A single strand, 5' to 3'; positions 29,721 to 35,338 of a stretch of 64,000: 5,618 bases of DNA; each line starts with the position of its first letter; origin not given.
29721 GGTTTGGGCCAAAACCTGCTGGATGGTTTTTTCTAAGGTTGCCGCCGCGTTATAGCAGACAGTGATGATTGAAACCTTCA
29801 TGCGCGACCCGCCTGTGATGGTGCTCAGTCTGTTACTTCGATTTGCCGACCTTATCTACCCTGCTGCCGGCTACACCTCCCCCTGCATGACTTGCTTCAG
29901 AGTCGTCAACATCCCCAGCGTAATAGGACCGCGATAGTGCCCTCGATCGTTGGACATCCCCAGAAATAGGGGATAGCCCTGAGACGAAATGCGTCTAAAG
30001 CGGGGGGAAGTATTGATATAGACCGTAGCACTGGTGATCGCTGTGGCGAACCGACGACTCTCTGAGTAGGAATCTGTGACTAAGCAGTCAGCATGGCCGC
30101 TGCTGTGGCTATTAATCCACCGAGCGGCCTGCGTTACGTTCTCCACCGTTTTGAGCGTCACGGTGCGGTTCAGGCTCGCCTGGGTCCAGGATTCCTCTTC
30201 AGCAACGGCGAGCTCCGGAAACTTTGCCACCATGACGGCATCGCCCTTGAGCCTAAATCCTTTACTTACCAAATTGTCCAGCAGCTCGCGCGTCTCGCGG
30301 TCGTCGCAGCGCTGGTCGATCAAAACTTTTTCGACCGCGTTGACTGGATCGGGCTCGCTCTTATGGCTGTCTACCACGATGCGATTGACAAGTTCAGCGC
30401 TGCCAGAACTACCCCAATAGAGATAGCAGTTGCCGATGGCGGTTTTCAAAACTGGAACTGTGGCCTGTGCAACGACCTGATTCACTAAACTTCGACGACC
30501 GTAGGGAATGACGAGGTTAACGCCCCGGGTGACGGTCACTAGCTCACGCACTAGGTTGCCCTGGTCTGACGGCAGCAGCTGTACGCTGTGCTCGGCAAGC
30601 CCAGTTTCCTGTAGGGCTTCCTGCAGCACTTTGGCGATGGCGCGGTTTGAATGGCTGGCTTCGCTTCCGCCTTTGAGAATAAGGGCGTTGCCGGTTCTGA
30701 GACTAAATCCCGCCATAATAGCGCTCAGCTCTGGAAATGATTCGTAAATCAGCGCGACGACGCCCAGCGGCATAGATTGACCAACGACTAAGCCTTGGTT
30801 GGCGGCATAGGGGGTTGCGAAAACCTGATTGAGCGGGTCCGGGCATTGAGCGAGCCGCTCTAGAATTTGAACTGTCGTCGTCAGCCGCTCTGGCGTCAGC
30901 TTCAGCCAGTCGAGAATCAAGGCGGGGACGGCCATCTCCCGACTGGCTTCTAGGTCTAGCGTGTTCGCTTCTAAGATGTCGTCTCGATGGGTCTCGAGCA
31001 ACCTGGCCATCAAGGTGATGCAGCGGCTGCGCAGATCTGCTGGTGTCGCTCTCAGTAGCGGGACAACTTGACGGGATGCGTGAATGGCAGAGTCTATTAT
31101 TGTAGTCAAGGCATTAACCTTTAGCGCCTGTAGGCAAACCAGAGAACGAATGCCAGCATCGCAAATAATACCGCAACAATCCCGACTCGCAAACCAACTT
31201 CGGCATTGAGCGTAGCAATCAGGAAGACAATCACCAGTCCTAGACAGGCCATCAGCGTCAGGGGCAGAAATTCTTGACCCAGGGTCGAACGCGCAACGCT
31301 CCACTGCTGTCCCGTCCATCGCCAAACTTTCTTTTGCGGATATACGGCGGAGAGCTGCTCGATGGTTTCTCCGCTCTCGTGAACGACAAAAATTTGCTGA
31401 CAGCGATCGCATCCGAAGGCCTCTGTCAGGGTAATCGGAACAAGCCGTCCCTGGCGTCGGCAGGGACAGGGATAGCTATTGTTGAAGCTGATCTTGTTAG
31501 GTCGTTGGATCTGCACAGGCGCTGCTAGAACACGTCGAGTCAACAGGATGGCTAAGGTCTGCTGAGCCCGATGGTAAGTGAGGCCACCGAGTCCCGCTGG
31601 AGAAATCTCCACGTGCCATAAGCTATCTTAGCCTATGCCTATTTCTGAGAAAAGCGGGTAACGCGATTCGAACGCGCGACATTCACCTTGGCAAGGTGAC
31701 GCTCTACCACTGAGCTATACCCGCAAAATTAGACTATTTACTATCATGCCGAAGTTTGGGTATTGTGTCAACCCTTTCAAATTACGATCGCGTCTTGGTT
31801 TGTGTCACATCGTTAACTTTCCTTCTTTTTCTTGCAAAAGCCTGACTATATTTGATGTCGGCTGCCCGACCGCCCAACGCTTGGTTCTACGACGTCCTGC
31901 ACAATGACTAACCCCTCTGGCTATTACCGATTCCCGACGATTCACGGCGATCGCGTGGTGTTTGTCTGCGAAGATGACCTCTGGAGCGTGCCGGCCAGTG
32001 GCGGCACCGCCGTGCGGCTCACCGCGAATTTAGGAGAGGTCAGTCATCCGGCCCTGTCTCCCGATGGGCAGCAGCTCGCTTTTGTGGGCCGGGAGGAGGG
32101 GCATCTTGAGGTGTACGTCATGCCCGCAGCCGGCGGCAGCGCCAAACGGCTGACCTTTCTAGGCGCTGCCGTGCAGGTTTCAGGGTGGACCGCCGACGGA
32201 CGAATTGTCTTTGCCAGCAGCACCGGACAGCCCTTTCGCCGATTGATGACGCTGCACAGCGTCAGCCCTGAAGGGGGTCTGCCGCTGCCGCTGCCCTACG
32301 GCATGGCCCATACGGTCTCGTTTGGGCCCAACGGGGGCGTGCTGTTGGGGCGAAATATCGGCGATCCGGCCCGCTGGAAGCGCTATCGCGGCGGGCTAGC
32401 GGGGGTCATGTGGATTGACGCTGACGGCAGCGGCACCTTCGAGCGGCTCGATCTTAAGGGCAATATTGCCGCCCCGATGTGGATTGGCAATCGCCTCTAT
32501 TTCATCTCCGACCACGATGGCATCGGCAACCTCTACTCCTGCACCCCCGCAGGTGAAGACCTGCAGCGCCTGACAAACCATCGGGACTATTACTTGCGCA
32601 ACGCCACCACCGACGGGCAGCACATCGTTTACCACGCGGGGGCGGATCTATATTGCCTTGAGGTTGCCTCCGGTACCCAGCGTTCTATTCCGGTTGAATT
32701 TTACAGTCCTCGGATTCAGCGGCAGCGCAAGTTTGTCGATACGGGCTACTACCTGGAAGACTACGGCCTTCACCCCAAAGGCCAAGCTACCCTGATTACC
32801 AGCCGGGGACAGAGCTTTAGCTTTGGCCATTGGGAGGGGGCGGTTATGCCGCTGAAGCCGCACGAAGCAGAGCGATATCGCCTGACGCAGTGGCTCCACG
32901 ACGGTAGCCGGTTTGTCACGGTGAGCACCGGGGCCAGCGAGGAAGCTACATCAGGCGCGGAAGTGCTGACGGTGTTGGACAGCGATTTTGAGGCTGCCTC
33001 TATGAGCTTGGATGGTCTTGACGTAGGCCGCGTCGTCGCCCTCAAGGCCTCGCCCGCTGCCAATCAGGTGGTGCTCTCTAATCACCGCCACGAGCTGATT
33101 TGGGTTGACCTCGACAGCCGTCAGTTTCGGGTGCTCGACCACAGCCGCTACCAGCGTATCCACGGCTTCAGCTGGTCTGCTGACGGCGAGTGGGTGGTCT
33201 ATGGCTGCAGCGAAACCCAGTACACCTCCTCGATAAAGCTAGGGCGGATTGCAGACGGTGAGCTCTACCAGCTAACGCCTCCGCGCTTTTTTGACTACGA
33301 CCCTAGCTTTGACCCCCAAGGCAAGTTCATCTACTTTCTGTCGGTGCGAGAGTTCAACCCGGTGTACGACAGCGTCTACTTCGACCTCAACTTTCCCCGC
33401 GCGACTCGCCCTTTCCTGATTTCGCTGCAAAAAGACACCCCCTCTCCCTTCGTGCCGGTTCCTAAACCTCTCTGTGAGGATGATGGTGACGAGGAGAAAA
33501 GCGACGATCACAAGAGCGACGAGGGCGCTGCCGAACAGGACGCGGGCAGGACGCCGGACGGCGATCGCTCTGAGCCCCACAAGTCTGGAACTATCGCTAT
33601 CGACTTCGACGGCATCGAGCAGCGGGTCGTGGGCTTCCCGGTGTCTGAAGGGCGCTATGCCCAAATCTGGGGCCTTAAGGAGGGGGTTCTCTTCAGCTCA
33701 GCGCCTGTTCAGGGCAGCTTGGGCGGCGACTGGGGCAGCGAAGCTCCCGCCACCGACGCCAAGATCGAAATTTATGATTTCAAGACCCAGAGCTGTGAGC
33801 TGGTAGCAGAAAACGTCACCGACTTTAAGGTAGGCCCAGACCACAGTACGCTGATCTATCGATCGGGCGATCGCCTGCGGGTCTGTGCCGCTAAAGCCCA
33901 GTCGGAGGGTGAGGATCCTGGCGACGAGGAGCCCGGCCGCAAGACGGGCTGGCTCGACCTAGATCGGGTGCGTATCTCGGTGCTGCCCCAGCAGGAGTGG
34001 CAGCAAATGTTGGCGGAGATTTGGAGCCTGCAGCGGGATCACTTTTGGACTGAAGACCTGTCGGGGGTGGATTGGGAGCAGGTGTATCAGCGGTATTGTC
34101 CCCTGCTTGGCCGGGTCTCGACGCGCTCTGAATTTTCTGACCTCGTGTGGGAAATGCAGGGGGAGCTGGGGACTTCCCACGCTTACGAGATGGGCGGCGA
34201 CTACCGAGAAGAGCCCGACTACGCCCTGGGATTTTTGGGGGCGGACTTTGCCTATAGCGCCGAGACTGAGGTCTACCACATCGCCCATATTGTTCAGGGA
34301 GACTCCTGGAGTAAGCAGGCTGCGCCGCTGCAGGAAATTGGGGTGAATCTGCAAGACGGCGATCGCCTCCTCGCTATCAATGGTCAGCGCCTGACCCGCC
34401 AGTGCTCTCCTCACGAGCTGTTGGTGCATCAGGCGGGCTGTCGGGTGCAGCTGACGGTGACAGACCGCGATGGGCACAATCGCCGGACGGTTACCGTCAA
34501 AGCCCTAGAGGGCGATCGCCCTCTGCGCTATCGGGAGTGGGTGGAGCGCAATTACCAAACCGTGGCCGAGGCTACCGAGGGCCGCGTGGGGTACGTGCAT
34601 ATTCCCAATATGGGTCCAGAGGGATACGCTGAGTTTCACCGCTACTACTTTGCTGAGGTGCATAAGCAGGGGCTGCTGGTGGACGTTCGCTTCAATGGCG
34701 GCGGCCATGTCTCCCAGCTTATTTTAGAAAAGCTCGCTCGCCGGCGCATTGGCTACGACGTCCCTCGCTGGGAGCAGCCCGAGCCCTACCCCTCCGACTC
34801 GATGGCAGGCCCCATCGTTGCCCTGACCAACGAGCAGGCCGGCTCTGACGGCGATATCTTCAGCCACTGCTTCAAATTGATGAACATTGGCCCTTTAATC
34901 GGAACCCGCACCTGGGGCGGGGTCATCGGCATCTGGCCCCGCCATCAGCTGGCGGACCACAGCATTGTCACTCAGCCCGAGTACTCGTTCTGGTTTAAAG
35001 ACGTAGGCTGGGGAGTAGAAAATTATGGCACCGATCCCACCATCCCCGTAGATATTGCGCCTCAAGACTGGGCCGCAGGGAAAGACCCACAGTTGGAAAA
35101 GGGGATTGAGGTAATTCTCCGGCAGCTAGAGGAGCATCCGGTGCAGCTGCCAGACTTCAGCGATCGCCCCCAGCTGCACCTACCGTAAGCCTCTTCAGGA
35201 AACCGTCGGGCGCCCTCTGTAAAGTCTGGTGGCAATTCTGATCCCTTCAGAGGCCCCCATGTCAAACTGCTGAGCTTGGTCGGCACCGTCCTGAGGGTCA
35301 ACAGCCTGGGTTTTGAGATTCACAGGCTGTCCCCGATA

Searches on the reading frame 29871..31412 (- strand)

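Call 76: search_protein_families(library=pfam, proteins=[window:29871-31412:-], max_evalue=0.00001)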
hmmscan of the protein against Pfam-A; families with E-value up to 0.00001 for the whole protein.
window:29871-31412:- (513 aa): 1 family
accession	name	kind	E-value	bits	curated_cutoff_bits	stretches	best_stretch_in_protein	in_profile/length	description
PF00171.27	Aldedh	-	3.4e-16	59.3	23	1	106-318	31-226/461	Aldehyde dehydrogenase family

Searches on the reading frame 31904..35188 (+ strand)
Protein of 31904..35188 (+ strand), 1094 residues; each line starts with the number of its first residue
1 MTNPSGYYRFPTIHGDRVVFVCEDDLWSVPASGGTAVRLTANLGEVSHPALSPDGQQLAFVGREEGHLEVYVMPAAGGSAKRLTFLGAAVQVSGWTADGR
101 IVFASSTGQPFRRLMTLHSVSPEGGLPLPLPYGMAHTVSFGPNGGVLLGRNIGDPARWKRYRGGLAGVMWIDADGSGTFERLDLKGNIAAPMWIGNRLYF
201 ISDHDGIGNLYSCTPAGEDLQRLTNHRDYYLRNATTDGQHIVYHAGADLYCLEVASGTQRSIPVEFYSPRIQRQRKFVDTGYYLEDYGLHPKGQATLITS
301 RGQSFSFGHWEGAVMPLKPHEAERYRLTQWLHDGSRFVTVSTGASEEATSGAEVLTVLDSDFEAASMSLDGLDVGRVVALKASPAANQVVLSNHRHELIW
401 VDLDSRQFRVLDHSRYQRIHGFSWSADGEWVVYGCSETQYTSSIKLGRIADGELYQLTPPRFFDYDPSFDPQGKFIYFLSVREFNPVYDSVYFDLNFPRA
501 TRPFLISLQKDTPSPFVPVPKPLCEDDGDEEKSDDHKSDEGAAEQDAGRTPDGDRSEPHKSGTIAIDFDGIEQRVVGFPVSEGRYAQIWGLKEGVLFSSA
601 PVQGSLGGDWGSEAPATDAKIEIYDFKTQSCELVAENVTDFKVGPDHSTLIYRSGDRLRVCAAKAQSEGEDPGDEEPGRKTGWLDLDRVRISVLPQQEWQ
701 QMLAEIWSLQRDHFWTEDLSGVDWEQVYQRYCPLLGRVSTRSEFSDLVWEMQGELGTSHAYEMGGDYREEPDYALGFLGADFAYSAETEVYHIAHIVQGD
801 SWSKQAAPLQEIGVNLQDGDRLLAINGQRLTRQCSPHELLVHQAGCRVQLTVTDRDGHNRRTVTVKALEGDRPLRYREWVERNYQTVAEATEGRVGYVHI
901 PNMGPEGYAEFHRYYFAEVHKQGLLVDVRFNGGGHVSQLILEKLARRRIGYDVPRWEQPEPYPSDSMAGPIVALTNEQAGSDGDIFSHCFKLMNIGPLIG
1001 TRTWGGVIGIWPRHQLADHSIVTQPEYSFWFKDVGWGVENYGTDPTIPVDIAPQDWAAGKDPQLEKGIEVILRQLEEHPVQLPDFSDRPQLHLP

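Call 76: search_protein_families(library=pfam, proteins=[window:31904-35188:+], max_evalue=0.00001)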
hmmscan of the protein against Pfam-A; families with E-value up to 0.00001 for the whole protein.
window:31904-35188:+ (1094 aa): 4 families
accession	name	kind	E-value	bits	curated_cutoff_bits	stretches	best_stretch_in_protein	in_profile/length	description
PF03572.23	Peptidase_S41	-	4.4e-25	88.6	24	1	894-1049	1-165/165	Peptidase family S41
PF14684.11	Tricorn_C1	-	1.5e-24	86.1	24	1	695-753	1-59/59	Tricorn protease C1 domain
PF14685.13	PDZ_Tricorn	-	6.5e-21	74.6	25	1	776-865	1-88/88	Tricorn protease PDZ domain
PF07676.18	PD40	-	1.7e-15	56.9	20.9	0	37-72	2-38/38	WD40-like Beta Propeller Repeat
